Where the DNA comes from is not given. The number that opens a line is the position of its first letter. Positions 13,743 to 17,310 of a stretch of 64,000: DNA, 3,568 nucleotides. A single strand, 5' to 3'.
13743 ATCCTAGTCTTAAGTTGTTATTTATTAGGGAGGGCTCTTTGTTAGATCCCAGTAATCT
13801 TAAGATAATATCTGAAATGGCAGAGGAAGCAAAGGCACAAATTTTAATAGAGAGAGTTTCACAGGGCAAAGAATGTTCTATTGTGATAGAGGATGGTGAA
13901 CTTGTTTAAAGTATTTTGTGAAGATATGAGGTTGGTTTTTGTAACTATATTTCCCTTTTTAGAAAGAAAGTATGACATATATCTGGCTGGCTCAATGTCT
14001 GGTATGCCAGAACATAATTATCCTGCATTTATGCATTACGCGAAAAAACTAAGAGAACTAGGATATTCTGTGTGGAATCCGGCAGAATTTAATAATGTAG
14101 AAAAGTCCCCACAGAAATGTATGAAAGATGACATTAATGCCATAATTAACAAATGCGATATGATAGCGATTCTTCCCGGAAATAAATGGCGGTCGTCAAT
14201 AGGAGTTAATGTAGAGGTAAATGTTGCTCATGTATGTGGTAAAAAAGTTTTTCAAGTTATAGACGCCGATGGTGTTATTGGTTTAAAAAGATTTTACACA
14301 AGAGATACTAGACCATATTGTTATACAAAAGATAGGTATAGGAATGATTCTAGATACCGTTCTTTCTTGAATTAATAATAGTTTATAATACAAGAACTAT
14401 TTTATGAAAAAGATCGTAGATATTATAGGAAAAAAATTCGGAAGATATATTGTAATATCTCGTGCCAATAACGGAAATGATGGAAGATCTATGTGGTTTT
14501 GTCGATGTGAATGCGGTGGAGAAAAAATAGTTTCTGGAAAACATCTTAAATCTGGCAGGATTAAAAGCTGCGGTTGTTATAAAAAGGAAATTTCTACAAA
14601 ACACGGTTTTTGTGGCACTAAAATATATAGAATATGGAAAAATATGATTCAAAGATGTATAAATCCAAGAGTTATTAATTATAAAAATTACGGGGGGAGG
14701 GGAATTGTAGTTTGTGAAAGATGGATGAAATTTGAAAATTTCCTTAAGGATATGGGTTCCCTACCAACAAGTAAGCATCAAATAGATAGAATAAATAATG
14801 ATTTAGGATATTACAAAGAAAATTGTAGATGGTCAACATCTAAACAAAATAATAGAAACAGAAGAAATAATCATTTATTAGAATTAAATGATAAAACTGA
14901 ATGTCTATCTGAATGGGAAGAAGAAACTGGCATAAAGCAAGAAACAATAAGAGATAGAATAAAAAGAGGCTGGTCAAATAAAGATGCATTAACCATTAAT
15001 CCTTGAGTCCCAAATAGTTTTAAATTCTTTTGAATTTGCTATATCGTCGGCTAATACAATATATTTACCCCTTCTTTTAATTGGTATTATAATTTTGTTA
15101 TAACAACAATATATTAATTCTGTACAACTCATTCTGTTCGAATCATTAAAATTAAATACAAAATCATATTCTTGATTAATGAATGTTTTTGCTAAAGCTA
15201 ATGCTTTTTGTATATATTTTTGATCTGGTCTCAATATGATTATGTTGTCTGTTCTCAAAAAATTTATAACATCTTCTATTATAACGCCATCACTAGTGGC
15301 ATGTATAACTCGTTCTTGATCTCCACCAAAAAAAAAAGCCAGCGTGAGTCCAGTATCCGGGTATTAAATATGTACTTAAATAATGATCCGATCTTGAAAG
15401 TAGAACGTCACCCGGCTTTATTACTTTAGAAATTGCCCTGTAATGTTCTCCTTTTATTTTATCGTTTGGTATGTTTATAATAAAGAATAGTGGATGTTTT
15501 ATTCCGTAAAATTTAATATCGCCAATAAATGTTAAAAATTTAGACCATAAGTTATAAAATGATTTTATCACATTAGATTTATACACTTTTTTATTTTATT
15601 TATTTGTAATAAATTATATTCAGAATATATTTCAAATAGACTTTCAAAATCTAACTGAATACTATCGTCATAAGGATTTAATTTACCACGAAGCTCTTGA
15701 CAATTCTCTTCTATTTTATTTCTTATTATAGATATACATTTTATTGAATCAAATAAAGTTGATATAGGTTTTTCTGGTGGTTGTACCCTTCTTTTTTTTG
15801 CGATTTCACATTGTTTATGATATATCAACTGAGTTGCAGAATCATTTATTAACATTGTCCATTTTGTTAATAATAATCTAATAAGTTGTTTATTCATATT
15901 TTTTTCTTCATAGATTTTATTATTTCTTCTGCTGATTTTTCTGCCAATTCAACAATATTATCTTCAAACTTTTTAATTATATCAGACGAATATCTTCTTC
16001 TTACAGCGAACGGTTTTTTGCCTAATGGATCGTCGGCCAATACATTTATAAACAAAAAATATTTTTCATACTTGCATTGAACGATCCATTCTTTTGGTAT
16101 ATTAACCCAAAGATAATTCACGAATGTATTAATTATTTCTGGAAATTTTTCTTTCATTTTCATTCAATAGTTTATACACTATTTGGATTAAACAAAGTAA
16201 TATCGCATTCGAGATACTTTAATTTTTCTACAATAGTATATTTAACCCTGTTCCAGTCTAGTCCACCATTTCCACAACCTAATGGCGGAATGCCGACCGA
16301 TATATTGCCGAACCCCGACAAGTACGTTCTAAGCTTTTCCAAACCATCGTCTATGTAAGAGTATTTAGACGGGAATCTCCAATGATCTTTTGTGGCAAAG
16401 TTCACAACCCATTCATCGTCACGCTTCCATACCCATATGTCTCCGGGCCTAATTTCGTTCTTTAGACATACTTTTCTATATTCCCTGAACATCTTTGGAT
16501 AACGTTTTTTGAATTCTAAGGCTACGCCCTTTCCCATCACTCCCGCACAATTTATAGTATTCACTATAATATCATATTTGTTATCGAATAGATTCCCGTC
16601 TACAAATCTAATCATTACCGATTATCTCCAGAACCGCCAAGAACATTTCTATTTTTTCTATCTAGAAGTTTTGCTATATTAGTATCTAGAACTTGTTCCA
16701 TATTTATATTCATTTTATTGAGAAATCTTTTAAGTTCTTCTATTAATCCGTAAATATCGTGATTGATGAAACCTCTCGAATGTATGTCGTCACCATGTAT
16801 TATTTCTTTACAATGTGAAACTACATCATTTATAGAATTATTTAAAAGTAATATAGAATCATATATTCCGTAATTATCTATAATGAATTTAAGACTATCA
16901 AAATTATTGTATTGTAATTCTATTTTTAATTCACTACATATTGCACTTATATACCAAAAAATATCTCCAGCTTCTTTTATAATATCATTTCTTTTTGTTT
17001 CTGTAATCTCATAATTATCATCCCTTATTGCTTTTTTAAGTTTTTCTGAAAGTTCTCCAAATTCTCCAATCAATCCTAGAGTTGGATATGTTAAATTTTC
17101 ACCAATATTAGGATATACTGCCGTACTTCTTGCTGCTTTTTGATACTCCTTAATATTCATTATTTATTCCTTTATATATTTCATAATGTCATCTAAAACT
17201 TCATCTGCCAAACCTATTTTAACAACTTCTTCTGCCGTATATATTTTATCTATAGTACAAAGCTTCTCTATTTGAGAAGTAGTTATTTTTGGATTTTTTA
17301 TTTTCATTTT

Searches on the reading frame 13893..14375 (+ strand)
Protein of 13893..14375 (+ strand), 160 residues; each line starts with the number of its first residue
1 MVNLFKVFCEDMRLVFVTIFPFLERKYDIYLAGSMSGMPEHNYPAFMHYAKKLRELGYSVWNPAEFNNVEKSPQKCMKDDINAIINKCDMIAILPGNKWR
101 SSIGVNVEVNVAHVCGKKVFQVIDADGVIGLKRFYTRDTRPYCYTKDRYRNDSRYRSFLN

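Call 93: search_protein_families(library=pfam, proteins=[window:13893-14375:+], max_evalue=0.01)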
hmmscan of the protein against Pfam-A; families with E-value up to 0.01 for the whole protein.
window:13893-14375:+ (160 aa): 3 families
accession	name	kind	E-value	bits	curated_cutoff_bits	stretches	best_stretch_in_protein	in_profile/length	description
PF14359.12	DUF4406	-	7.1e-20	71.7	22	1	28-120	2-90/91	Domain of unknown function (DUF4406)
PF05014.21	Nuc_deoxyrib_tr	-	2.8e-05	24.7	28.8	1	29-128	1-102/117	Nucleoside 2-deoxyribosyltransferase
PF15891.11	Nuc_deoxyri_tr2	-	0.0051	17.6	30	1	26-122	1-101/105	Nucleoside 2-deoxyribosyltransferase like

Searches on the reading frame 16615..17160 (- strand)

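Call 93: search_protein_families(library=pfam, proteins=[window:16615-17160:-], max_evalue=0.01)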
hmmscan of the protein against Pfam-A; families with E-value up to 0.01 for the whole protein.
window:16615-17160:- (181 aa): 1 family
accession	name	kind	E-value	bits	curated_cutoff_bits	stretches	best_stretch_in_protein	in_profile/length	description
PF03819.22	MazG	-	1.5e-06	28.8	22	1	29-81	9-50/74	MazG nucleotide pyrophosphohydrolase domain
